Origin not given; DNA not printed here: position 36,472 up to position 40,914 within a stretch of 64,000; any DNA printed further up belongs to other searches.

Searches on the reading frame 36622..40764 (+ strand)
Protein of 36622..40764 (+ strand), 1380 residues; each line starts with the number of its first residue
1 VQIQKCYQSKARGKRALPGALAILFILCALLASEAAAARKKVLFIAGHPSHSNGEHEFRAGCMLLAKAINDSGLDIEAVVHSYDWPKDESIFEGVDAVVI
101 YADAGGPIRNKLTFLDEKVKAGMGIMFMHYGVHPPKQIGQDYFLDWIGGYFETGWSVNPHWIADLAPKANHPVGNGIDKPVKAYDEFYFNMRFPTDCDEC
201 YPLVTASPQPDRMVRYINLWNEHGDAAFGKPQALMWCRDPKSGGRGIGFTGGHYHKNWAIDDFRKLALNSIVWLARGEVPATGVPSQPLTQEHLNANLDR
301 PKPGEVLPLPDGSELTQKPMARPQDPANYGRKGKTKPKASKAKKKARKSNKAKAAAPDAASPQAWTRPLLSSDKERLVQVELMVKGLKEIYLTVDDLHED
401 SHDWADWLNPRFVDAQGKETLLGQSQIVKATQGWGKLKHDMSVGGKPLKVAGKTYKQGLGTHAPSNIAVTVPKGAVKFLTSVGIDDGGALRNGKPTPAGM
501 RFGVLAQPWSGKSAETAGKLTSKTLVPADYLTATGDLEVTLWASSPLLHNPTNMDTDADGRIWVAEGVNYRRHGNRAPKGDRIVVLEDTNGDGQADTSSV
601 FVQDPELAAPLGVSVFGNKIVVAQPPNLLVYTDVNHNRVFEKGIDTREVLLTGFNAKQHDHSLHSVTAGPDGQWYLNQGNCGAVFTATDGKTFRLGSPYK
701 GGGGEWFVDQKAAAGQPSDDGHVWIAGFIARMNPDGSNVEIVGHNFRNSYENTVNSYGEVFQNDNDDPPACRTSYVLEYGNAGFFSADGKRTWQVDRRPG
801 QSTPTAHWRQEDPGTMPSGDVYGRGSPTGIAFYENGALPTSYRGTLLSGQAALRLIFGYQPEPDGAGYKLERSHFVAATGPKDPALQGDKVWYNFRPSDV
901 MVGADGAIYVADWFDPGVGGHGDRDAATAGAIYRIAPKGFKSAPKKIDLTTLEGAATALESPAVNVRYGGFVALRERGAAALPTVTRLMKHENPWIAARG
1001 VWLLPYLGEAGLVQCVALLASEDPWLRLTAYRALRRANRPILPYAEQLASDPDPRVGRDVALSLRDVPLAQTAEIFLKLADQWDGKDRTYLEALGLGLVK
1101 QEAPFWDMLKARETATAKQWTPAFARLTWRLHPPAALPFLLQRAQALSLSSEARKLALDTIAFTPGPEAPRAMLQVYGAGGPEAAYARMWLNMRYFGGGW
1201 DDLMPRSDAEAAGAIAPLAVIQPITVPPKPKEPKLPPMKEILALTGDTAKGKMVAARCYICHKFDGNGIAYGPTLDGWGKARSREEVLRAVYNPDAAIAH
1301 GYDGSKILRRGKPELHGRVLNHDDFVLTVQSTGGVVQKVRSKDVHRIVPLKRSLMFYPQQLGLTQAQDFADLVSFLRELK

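Call 8: search_protein_families(library=pfam, proteins=[window:36622-40764:+], max_evalue=0.01)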
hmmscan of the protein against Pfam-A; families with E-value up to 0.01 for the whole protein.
window:36622-40764:+ (1380 aa): 5 families
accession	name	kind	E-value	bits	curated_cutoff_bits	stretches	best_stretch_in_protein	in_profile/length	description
PF23500.1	DUF7133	-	1.7e-44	153.1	27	1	531-915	9-349/385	Domain of unknown function (DUF7133)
PF08305.17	NPCBM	-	1.2e-20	74.4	23.9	1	419-506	2-83/137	NPCBM/NEW2 domain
PF06283.17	ThuA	-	4.7e-11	43.8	33.4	1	55-273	12-208/209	Trehalose utilisation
PF13646.12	HEAT_2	-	6.8e-09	36.3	27.7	1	1017-1088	6-80/88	HEAT repeats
PF00034.26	Cytochrom_C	-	0.00075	21.2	21.3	0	1249-1287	2-42/90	Cytochrome c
